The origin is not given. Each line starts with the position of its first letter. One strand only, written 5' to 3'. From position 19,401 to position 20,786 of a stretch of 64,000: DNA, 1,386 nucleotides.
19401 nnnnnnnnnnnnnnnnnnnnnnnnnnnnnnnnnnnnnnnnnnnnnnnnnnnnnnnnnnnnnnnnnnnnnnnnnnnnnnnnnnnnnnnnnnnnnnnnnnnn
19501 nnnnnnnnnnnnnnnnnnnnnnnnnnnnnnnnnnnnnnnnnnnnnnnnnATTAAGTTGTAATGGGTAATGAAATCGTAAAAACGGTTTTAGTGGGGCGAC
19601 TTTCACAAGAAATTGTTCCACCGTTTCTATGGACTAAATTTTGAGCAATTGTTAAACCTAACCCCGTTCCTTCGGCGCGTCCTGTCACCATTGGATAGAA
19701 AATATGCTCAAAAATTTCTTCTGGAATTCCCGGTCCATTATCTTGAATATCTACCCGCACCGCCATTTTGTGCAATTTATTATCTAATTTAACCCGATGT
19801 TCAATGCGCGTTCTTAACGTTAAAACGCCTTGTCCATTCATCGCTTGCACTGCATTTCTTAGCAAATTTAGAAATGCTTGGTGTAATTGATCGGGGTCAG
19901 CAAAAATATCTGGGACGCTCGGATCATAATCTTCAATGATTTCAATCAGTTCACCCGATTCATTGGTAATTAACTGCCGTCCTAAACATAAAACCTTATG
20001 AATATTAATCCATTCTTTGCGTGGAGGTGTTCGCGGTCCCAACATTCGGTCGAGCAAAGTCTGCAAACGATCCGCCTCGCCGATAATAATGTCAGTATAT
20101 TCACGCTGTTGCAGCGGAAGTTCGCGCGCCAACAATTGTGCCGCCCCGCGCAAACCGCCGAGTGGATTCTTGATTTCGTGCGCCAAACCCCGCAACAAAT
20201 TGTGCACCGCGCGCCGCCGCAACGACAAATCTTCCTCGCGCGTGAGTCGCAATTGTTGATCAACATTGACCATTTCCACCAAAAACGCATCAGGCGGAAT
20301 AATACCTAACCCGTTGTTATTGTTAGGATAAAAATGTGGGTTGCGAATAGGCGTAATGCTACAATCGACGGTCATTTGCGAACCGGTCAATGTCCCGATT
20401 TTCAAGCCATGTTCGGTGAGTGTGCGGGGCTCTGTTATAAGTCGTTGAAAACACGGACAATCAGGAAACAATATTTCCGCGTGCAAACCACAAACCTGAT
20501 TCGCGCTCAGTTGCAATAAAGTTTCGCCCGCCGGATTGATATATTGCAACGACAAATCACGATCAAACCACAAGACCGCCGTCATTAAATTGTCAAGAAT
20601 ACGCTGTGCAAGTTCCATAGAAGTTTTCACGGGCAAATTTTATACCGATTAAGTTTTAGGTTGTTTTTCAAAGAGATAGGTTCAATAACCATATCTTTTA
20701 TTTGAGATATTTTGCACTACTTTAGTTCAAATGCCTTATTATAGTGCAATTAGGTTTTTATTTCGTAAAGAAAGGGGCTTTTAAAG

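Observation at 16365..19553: MmeI-like single-chain restriction-modification gene inserted between ntrB and ntrC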

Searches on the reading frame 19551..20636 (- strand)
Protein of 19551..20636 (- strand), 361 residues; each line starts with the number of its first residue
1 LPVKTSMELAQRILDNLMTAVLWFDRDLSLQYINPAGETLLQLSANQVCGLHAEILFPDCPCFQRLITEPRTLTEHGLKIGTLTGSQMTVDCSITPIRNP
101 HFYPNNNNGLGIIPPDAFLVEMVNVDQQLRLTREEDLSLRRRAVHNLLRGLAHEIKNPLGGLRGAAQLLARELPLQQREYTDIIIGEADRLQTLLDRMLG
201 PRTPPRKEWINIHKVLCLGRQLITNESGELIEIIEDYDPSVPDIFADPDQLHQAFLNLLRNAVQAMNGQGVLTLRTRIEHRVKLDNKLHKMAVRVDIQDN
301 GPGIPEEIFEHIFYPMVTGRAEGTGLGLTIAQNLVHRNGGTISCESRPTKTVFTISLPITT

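Call 5: search_protein_families(library=pfam, proteins=[window:19551-20636:-], max_evalue=0.01)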
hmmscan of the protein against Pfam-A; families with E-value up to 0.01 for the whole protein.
window:19551-20636:- (361 aa): 6 families
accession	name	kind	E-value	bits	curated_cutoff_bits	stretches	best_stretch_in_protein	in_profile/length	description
PF02518.31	HATPase_c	-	1.1e-22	80.9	26.4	1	247-360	2-110/111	Histidine kinase-, DNA gyrase B-, and HSP90-like ATPase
PF00512.31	HisKA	-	9.6e-15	54.8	26.9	1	146-199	4-58/66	His Kinase A (phospho-acceptor) domain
PF00989.32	PAS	-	3.8e-05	24.1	22.6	1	11-98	4-97/113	PAS fold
PF08448.16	PAS_4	-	6.7e-05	23.5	23.1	1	14-100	1-91/110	PAS fold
PF13188.13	PAS_8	-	0.0011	19.3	21.8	1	11-60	4-54/65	PAS domain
PF13426.13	PAS_9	-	0.0066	17.1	27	0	26-99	9-86/103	PAS domain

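Call 7: search_protein_families(library=ncbifam, proteins=[window:19551-20636:-], max_evalue=0.01)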
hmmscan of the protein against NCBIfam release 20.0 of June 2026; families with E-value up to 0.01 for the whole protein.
window:19551-20636:- (361 aa): 79 families (the best 25 are shown)
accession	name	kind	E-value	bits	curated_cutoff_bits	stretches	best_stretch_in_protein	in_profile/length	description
NF008293.1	PRK11073.1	equivalog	5.6e-96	321.8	240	1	5-360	4-348/349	nitrogen regulation protein NR(II)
NF008468.0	PRK11360.1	equivalog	1.2e-48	165.9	646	1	8-360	268-609/616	two-component system sensor histidine kinase AtoS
NF007688.0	PRK10364.1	equivalog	2.5e-37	128.7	479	1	142-360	238-452/460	two-component system sensor histidine kinase ZraS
NF010411.0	PRK13837.1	equivalog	4.1e-31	107.8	647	1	130-360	436-676/828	two-component system VirA-like sensor kinase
NF053867.1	SprKinKinDBac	equivalog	6.9e-26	90.7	775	1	124-360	266-498/500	sporulation kinase KinD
NF047497.1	HK_LIC_12097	equivalog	8e-24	84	500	1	245-359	259-366/367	LIC_12097 family sensor histidine kinase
NF008312.0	PRK11100.1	equivalog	2.3e-23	82.8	356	1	141-352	253-466/477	two-component system sensor histidine kinase CreC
NF046044.1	PnpS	equivalog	4.4e-23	81.9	400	1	152-358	178-390/390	two-component system histidine kinase PnpS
NF046020.1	HisKinCckABruc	equivalog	4.4e-23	81.1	1000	1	114-358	450-706/868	cell cycle histidine kinase CckA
NF052574.1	HisKinEspCMyxo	equivalog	8.5e-23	80.4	1200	1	142-359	415-637/785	serine histidine kinase EspC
NF046026.1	HisKinCckACaul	equivalog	2.1e-22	79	1000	1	116-360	274-533/678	cell cycle histidine kinase CckA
NF038348.1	T2SS_HK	subfamily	2.8e-22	78.9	450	1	210-359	432-573/574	histidine kinase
TIGR02966.1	phoR_proteo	equivalog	5e-22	78.4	334.2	1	9-355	7-331/333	phosphate regulon sensor histidine kinase PhoR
NF006800.0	PRK09303.1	equivalog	6.3e-20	71.5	342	1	230-360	252-378/383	histidine kinase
TIGR02956.1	TMAO_torS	equivalog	1.5e-19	69.6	676.5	1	143-360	463-683/967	TMAO reductase system sensor histidine kinase/response regulator TorS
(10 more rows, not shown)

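Call 11: find_encoding_contigs(protein=window:19551-20636:-, flank=10000, max_places=6)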
Protein window:19551-20636:- (361 aa): no gene with exactly this product is on record in the collection.

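Call 12: find_related_loci(query=window:19551-20618:-, collection=genome_contigs, flank=10000)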
Query window:19551-20618:- (355 aa) in genome_contigs; peptide patterns used: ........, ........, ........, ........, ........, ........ (x = any residue, [..] = any of these).
42 stretches matched a pattern; 7 encode a relative of the query (tblastn E <= 1e-3); 7 distinct loci.
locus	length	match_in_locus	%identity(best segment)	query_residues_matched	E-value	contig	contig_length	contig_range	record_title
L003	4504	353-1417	90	1-355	0e+0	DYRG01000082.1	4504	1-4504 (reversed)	MAG TPA_asm: Thiomargarita sp. isolate SulCav_GS10_10_37_43 SulCav_GS10_10_39356_length_4504_cov_21_964711, whole genome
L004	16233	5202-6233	64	2-353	4e-148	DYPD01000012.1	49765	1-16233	MAG TPA_asm: Thiomargarita sp. isolate SulCav_GS09_5_2_48_36 SulCav_GS09_5_808_length_49765_cov_21_458942, whole genome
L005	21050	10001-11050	35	3-355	2e-63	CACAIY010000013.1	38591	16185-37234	uncultured SAR86 cluster bacterium isolate AG-343-L05 genome assembly, contig: AG-343-L05_NODE_13, whole genome shotgun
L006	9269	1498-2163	28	140-353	5e-14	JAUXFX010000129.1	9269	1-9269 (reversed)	MAG: Bacteroidota bacterium isolate CSMAG_2914 CSMAG_2914_k117_5887771_length_9269_cov_14.0000, whole genome shotgun seq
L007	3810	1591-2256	26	140-353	5e-14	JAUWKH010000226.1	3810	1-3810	MAG: Bacteroidota bacterium isolate CSMAG_2341 CSMAG_2341_k127_2940297_length_3810_cov_26.0798, whole genome shotgun seq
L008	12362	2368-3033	27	140-353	3e-12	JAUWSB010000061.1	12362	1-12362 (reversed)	MAG: Bacteroidota bacterium isolate CSMAG_2543 CSMAG_2543_k127_2756716_length_12362_cov_266.9083, whole genome shotgun s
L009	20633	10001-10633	24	121-326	2e-11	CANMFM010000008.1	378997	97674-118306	uncultured Aquimarina sp. isolate 3-198_2.fasta genome assembly, contig: NODE_8, whole genome shotgun sequence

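Call 47: find_related_loci(query=window:19551-20618:-, collection=metagenome_contigs, flank=7000)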
Query window:19551-20618:- (355 aa) in metagenome_contigs; peptide patterns used: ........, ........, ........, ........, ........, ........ (x = any residue, [..] = any of these).
74 stretches matched a pattern; 6 encode a relative of the query (tblastn E <= 1e-3); 6 distinct loci.
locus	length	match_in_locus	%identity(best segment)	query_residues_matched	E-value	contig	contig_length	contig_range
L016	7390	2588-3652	93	1-355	0e+0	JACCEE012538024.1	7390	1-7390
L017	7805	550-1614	90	1-355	0e+0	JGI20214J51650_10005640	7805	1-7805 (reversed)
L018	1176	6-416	90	219-355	4e-86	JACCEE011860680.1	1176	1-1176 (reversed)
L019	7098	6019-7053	36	8-355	2e-63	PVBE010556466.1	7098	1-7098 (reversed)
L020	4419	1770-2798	36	8-353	2e-62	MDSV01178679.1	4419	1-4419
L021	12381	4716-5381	28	140-353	9e-15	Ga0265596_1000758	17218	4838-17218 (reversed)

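Call 58: search_protein_families(library=pfam, proteins=[L016:3657-4514:+, L016:4517-5626:+, L017:1641-1862:+, L017:1859-2278:+, L018:430-639:+, L018:636-1022:+], max_evalue=0.1)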
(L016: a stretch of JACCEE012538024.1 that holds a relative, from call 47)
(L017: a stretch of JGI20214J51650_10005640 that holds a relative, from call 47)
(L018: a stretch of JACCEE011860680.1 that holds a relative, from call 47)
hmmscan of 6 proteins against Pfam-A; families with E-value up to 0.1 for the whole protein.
L016:3657-4514:+ (285 aa): 6 families
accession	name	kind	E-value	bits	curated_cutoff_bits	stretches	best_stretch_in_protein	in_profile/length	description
PF01555.25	N6_N4_Mtase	-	1.2e-62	212.2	26.7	1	30-248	1-218/221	DNA methylase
PF02384.22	N6_Mtase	-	4.9e-05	23.2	20.4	1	1-83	97-183/311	N-6 DNA Methylase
PF02086.21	MethyltransfD12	-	0.004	17.4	22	0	7-57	154-206/253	D12 class N6 adenine-specific DNA methyltransferase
PF03602.21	Cons_hypoth95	-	0.0064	16.6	24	1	2-42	83-126/182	Conserved hypothetical protein 95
PF13847.12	Methyltransf_31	-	0.052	13.7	27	0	210-252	2-47/145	Methyltransferase domain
PF01170.24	UPF0020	-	0.074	13.2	22.3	0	206-241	23-58/197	RMKL-like, methyltransferase domain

L016:4517-5626:+ (369 aa): 4 families
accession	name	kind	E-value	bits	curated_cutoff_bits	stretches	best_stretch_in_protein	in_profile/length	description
PF09951.15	Imm33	-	0.031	14.5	25.4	0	126-166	33-73/87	Immunity protein Imm33 domain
PF10715.16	REGB_T4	-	0.035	14.6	27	1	159-239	47-122/148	T4-page Endoribonuclease RegB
PF06175.17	MiaE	-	0.057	13.7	27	1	176-223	126-169/199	tRNA-(MS[2]IO[6]A)-hydroxylase (MiaE)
PF04212.24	MIT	-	0.062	13.9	30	0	297-330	29-64/66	MIT (microtubule interacting and transport) domain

L017:1641-1862:+ (73 aa): 1 family
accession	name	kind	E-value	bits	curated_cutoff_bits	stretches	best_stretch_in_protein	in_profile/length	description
PF23111.1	N1_PEX6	-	0.072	13.7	28.1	0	16-51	34-70/82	PEX6 N1 domain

L017:1859-2278:+ (139 aa): 2 families
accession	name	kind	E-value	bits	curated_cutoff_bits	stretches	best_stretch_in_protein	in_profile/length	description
PF01850.27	PIN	-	2.6e-11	44.6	23.6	1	5-122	2-116/120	PIN domain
PF10130.15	PIN_2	-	0.013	16.2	22.4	1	32-125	27-121/133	PIN domain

L018:430-639:+ (69 aa): 0 families

L018:636-1022:+ (128 aa): 5 families
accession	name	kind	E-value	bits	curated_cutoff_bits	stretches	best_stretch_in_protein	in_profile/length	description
PF01850.27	PIN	-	1.5e-20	74.4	23.6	1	3-117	1-118/120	PIN domain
PF16289.11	PIN_12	-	4.7e-05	24.3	32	1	3-70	1-72/172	PIN domain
PF18480.7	DUF5615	-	0.0025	18.1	23.8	1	86-116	30-61/110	Domain of unknown function (DUF5615)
PF14367.12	DUF4411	-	0.0093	16.2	23.5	1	41-117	52-129/159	Domain of unknown function (DUF4411)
PF13470.12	PIN_3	-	0.02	16.1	27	1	2-91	1-101/115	PIN domain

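Call 63: search_protein_families(library=padloc, proteins=[L016:3657-4514:+, L016:4517-5626:+], max_evalue=0.01)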
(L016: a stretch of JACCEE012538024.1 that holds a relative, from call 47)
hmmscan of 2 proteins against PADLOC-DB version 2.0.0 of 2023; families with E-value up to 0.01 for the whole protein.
L016:3657-4514:+ (285 aa): 73 families (the best 25 are shown)
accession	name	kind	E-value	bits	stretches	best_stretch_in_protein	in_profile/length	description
PDLC03299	MTase_II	-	3.1e-138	458.2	1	4-270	8-274/296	Type II methyltransferase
PDLC03371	MTase_II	-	1.4e-66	222.7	1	6-256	6-255/260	Type II methyltransferase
PDLC03320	MTase_II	-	4.9e-50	168.3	1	12-259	34-280/289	Type II methyltransferase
PDLC03216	MTase_II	-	4e-42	142.5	1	6-266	7-268/364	Type II methyltransferase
PDLC03230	MTase_II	-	7.8e-39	132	1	5-258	29-284/360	Type II methyltransferase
PDLC03238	MTase_II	-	1.9e-38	130.6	1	5-245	118-357/428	Type II methyltransferase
PDLC03738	oMTase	-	3.4e-38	129.3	1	10-265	20-277/376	orphan methyltransferase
PDLC03265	MTase_II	-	5.7e-36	122.6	2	10-109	24-124/333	Type II methyltransferase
PDLC03353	MTase_II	-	3.8e-35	119.7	1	6-255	5-252/260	Type II methyltransferase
PDLC03300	MTase_II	-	2.4e-32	110.2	2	53-261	81-284/302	Type II methyltransferase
PDLC03339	MTase_II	-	2.5e-32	110.1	1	10-254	3-272/399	Type II methyltransferase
PDLC03327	MTase_II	-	3.7e-30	103.3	1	8-245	38-276/319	Type II methyltransferase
PDLC03387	MTase_II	-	3.6e-29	99.8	2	105-255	146-278/289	Type II methyltransferase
PDLC03228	MTase_II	-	2.7e-25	87.5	2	183-254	135-206/227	Type II methyltransferase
PDLC03350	MTase_II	-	1.7e-23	81.5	1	9-259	55-301/312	Type II methyltransferase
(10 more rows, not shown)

L016:4517-5626:+ (369 aa): 1 family
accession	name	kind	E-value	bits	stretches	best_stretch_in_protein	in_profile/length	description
PDLC03455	REase_II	-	5e-155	514.4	1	3-369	5-371/382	Type II restriction enzyme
